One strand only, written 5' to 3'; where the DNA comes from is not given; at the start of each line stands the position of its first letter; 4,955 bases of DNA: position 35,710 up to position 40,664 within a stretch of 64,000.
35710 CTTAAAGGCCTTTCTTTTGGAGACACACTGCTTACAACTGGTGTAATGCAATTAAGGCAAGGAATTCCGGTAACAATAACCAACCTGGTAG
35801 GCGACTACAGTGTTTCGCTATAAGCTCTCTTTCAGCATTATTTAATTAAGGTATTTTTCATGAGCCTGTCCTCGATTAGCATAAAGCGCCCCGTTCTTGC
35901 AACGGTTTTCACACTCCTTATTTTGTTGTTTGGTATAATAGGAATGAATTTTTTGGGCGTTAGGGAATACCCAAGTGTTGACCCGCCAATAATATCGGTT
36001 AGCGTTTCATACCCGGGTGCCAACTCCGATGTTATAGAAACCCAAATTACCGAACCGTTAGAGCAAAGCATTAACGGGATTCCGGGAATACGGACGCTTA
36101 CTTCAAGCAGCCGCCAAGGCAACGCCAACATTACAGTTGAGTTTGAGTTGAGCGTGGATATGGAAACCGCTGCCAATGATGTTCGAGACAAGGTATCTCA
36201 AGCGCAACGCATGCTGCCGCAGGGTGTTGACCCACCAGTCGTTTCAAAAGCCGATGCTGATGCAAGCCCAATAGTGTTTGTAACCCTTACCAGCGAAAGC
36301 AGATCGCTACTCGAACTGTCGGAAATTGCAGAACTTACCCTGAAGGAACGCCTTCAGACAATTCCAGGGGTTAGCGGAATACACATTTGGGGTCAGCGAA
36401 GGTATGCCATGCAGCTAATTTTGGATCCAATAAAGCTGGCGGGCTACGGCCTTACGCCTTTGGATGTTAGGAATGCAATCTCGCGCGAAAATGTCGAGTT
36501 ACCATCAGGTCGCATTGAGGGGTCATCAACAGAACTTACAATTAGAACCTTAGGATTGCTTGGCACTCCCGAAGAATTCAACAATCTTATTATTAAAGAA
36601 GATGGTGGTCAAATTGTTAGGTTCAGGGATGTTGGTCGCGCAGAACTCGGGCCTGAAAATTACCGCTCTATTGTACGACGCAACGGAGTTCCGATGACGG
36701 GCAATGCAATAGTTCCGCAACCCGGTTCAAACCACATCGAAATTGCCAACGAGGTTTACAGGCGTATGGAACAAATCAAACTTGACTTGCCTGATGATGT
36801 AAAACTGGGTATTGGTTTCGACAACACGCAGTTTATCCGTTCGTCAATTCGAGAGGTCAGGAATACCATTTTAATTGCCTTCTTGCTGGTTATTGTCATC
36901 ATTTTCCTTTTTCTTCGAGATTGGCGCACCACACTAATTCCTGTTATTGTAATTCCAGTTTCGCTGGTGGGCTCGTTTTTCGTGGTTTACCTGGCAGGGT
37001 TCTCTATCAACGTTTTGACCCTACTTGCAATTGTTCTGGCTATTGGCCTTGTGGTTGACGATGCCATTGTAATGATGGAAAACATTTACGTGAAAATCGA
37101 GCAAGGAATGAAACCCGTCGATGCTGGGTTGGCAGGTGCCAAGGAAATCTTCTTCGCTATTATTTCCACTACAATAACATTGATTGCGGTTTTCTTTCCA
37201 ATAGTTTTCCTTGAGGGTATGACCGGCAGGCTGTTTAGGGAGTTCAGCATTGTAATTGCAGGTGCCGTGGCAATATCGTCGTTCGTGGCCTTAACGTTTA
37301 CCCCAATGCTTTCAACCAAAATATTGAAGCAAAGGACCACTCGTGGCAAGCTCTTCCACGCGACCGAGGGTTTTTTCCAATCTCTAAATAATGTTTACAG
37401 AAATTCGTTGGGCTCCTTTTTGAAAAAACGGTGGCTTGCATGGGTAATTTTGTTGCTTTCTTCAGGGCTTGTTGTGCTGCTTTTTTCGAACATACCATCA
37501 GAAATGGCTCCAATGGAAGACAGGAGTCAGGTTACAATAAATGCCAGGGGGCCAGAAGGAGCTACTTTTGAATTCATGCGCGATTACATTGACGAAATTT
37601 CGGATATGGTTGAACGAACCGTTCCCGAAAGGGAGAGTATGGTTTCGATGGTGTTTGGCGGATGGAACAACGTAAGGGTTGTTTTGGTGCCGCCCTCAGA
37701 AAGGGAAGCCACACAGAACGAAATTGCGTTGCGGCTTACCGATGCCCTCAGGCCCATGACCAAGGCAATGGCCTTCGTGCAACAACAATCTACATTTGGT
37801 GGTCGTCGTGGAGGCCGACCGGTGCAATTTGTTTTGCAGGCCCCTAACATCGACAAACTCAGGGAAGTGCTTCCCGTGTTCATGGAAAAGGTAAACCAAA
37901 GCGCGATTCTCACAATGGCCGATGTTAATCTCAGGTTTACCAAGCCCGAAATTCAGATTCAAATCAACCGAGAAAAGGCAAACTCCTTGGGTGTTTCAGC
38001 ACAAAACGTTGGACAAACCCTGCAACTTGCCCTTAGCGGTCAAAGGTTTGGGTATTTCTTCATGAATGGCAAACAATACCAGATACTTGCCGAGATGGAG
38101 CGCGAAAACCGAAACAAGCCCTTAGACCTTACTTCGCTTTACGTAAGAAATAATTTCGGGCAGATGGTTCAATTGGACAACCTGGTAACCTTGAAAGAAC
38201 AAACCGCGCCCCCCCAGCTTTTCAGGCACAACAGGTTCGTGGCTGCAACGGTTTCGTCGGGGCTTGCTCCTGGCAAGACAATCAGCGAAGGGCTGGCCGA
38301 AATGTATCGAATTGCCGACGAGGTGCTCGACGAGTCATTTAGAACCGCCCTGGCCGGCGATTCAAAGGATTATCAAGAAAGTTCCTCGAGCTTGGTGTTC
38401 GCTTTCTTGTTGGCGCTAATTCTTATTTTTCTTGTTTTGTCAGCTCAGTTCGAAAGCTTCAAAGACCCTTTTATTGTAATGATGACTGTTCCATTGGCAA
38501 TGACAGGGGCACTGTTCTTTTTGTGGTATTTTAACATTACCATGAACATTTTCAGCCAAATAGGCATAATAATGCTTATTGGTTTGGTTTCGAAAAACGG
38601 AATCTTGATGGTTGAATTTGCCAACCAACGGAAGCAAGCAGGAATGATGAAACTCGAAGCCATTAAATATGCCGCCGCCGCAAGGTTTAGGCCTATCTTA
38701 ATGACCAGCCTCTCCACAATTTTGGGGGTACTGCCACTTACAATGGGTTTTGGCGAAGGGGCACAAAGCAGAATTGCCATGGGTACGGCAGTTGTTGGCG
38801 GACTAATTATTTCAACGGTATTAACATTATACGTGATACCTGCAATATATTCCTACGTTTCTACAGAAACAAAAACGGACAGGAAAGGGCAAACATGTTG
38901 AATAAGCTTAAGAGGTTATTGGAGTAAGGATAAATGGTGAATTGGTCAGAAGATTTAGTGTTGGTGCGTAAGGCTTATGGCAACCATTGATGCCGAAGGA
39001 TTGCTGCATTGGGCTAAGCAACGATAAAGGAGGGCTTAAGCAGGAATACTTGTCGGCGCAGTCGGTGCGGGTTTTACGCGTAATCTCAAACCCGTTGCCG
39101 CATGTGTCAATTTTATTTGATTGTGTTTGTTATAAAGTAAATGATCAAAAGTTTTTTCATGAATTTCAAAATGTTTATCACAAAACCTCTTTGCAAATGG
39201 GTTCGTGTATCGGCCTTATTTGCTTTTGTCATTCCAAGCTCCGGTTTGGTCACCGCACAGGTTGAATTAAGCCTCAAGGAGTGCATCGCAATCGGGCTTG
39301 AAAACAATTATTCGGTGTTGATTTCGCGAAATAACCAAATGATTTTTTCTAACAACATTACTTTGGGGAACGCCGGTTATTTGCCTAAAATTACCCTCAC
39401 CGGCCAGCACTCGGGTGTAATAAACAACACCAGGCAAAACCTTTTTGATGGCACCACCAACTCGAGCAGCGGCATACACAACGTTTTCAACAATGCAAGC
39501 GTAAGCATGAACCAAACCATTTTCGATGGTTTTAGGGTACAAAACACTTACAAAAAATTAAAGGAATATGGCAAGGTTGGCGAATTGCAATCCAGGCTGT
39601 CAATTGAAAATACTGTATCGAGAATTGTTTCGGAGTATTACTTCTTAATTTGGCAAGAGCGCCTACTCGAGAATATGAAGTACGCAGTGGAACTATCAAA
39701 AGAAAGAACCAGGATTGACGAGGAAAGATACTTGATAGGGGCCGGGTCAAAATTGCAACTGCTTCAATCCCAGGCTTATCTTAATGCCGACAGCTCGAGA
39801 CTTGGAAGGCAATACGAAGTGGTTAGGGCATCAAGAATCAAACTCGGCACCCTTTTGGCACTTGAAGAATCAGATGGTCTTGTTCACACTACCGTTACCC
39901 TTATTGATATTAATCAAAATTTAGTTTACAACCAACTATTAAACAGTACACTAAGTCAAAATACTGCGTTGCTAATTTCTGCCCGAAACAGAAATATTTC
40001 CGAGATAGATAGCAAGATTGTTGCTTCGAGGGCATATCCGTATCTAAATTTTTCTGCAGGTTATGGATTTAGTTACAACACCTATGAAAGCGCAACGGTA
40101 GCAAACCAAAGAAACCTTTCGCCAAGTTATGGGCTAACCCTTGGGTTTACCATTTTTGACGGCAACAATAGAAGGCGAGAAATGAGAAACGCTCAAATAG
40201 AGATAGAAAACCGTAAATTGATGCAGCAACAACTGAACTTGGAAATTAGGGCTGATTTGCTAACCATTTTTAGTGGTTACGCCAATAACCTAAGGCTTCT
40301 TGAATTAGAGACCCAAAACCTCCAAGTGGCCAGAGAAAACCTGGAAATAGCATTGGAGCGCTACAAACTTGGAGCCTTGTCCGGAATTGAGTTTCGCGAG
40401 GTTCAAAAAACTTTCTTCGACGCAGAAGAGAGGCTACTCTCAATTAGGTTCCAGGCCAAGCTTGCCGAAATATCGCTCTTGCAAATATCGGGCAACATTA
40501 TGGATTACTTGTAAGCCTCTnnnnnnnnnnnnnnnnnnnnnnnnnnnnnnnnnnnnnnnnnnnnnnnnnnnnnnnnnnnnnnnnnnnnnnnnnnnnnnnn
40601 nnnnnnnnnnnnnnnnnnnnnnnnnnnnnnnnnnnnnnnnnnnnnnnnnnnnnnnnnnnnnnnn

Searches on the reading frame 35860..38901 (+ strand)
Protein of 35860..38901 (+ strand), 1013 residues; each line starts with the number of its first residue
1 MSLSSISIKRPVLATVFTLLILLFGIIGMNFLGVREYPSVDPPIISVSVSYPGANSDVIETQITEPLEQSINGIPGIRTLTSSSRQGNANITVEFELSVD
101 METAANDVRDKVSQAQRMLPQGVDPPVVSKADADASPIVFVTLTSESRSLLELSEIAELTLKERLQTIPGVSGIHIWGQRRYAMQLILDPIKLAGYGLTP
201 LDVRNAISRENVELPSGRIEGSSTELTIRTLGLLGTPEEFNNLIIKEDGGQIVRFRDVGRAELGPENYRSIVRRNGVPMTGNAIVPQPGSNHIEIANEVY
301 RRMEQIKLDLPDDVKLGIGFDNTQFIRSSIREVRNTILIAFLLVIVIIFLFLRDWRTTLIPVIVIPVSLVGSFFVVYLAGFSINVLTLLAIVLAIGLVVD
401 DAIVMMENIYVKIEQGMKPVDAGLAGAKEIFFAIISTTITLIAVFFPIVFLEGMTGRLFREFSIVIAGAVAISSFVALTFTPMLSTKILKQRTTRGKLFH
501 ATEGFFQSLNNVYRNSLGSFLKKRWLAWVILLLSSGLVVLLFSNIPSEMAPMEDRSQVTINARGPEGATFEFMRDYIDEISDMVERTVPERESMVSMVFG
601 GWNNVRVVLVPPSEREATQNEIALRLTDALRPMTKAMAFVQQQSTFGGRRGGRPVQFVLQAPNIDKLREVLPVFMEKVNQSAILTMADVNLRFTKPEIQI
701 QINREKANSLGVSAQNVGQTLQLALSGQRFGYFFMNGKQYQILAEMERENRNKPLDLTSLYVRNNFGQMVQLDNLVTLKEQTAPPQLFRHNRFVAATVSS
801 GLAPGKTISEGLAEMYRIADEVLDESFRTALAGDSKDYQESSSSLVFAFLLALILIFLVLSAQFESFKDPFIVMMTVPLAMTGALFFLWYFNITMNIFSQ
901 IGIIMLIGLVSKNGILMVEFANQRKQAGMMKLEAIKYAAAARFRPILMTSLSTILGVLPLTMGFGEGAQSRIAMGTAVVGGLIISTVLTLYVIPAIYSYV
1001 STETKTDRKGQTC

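Call 15: search_protein_families(library=pfam, proteins=[window:35860-38901:+], max_evalue=0.001)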
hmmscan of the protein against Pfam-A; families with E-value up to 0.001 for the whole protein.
window:35860-38901:+ (1013 aa): 2 families
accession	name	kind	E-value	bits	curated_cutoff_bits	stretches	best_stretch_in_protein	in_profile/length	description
PF00873.25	ACR_tran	-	7e-291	968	28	1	4-1000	2-1020/1021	AcrB/AcrD/AcrF family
PF03176.21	MMPL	-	5.5e-11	42.4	20.5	2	791-1003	85-305/333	MMPL family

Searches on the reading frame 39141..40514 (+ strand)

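Call 15: search_protein_families(library=pfam, proteins=[window:39141-40514:+], max_evalue=0.001)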
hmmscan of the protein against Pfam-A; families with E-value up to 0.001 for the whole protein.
window:39141-40514:+ (457 aa): 1 family
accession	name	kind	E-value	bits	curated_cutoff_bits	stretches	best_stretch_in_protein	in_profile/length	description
PF02321.23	OEP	-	2.5e-41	142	22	2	264-451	2-187/187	Outer membrane efflux protein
